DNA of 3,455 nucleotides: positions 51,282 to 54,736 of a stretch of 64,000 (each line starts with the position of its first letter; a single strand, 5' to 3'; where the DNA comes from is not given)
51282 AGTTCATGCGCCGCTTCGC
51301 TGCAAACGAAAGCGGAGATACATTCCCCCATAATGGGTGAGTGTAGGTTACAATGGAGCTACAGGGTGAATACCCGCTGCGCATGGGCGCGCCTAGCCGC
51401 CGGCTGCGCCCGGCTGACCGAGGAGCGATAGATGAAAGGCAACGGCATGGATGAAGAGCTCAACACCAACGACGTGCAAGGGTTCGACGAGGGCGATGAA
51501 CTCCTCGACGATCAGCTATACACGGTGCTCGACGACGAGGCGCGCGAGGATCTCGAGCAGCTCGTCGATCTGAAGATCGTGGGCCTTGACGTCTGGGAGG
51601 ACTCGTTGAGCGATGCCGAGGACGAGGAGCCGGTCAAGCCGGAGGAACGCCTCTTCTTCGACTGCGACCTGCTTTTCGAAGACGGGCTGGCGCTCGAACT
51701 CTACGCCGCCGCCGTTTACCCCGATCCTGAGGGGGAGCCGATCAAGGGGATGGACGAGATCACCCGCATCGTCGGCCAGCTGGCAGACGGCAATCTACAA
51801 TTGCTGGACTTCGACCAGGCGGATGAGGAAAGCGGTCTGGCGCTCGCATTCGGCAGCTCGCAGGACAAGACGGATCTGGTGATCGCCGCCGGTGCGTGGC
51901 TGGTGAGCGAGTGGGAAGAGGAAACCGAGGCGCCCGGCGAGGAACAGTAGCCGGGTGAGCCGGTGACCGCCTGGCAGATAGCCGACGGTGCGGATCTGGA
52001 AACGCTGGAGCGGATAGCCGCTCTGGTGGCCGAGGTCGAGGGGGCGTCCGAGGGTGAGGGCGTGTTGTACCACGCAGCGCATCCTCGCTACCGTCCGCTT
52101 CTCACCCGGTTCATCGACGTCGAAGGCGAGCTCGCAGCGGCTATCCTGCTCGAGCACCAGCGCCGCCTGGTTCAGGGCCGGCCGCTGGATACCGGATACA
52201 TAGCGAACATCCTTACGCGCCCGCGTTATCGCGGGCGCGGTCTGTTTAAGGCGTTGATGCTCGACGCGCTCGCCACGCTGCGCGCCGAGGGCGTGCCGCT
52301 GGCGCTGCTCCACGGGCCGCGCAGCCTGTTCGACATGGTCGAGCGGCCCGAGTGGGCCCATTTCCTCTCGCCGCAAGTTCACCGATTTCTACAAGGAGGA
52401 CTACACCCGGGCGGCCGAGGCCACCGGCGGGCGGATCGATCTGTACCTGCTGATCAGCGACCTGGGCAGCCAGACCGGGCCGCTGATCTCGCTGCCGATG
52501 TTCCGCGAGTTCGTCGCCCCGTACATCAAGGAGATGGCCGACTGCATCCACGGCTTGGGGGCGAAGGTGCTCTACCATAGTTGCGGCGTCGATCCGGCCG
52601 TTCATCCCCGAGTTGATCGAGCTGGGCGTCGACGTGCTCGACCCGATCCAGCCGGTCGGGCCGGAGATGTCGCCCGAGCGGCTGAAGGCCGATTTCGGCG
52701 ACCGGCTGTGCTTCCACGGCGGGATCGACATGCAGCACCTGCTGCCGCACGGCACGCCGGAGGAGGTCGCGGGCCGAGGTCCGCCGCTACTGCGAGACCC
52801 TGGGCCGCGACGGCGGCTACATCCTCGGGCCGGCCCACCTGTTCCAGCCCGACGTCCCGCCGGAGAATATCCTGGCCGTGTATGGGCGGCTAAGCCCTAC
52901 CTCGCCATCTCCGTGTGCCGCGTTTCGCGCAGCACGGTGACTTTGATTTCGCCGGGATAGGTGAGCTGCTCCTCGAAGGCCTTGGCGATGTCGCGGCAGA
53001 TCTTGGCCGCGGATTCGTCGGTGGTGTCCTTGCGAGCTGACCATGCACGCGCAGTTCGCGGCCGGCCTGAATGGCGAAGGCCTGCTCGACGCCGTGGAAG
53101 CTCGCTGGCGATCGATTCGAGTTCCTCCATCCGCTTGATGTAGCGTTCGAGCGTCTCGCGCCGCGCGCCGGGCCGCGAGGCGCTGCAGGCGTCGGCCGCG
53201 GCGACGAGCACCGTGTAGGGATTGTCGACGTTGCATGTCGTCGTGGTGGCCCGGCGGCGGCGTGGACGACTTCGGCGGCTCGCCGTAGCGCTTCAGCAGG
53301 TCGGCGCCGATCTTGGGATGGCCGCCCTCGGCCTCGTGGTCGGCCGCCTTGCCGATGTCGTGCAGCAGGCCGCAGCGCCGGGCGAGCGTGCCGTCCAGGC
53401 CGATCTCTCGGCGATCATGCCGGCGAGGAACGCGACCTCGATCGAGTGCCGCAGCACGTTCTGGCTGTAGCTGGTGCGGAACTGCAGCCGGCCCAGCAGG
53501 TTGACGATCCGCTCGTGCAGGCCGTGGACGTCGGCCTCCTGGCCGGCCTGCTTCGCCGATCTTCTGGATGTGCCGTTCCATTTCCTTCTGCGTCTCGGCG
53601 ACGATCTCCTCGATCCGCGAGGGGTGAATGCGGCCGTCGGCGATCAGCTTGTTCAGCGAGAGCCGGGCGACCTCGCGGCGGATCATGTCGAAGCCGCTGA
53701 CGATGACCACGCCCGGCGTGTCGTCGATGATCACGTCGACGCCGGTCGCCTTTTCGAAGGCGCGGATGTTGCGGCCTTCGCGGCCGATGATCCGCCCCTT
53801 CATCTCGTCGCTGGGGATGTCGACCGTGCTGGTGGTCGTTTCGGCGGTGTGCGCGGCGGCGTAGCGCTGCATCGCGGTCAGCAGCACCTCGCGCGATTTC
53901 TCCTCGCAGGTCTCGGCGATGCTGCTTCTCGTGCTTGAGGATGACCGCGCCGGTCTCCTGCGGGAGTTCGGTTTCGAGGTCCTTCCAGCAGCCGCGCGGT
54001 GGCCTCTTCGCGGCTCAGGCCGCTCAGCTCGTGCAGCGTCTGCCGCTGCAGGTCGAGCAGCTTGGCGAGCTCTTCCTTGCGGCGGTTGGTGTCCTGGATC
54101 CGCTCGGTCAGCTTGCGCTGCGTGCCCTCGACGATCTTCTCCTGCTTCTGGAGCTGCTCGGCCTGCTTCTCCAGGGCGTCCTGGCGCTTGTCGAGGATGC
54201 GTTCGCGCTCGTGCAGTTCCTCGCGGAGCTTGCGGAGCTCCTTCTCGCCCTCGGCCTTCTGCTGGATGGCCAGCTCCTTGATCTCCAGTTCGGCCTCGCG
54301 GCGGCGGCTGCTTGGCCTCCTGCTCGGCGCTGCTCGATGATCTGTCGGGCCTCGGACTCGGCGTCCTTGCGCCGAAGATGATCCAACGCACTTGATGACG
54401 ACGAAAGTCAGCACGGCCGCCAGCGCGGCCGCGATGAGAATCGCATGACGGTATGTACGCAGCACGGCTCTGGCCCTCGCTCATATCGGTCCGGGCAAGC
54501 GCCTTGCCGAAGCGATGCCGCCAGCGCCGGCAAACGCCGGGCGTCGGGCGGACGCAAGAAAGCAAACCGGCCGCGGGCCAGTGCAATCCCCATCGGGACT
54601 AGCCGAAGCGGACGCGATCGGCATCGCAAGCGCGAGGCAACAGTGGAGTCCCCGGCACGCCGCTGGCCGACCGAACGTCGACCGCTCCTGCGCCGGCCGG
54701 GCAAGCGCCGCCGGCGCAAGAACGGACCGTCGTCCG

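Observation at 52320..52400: Abrupt breakpoint: two genes truncated mid-domain abut, and sequence character changes (probable chimeric join)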

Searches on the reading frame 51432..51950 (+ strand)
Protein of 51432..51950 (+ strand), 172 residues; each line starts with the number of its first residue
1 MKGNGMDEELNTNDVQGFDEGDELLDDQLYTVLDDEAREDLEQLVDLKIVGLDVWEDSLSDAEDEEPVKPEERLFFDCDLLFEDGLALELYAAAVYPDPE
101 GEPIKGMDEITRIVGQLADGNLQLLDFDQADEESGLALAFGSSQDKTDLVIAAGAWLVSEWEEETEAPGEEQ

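Call 17: search_protein_families(library=pfam, proteins=[window:51432-51950:+], max_evalue=0.01)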
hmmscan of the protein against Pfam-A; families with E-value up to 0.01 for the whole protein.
window:51432-51950:+ (172 aa): 0 families

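Call 26: find_encoding_contigs(protein=window:51432-51950:+, flank=3000, max_places=5)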
Protein window:51432-51950:+ (172 aa): no gene with exactly this product is on record in the collection.

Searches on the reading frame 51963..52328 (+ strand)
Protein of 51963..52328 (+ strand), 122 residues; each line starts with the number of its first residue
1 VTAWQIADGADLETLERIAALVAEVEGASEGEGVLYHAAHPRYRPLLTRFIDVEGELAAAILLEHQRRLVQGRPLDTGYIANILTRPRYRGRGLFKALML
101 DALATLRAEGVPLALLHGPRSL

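Call 62: find_related_loci(query=window:51963-52328:+, collection=metagenome_contigs, flank=4000)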
Query seq(122 aa) (122 aa) in metagenome_contigs; peptide patterns used: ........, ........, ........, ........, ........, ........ (x = any residue, [..] = any of these).
600 stretches matched a pattern, but none encodes a relative of the query by tblastn (E <= 1e-3).

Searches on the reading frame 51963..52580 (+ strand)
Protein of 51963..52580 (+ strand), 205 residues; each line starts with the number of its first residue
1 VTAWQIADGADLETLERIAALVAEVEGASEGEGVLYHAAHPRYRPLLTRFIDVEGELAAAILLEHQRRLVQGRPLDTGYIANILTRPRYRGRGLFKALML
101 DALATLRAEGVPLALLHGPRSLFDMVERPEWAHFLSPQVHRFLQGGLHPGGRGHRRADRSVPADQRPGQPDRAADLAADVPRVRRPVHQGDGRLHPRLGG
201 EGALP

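Call 17: search_protein_families(library=pfam, proteins=[window:51963-52580:+], max_evalue=0.01)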
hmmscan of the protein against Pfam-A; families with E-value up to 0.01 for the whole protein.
window:51963-52580:+ (205 aa): 2 families
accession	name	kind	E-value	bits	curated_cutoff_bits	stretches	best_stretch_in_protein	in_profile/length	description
PF13527.13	Acetyltransf_9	-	2.2e-11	44.3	25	1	49-128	44-121/127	Acetyltransferase (GNAT) domain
PF00583.31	Acetyltransf_1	-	2.5e-06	28.2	20.7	1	42-111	32-93/116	Acetyltransferase (GNAT) family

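Call 27: find_encoding_contigs(protein=window:51963-52580:+, flank=3000, max_places=5)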
Protein window:51963-52580:+ (205 aa): no gene with exactly this product is on record in the collection.

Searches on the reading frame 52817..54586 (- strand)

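Call 17: search_protein_families(library=pfam, proteins=[window:52817-54586:-], max_evalue=0.01)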
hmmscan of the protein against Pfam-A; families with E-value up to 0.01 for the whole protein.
window:52817-54586:- (589 aa): 2 families
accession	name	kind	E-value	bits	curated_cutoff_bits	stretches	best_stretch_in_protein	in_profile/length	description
PF00013.35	KH_1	-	2.6e-08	33.9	21.5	1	253-307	2-60/66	KH domain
PF01966.28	HD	-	2.9e-07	31.2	22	1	394-486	18-111/116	HD domain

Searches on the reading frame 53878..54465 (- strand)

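Call 17: search_protein_families(library=pfam, proteins=[window:53878-54465:-], max_evalue=0.01)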
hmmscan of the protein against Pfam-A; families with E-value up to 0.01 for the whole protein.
window:53878-54465:- (195 aa): 2 families
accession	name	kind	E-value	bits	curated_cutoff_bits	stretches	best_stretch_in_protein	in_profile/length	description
PF12072.13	RNase_Y_N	-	2.7e-19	69.8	32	1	48-162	44-158/201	RNase Y N-terminal region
PF20570.3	DUF6779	-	0.00032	21.7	28.1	1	10-86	5-82/108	Domain of unknown function (DUF6779)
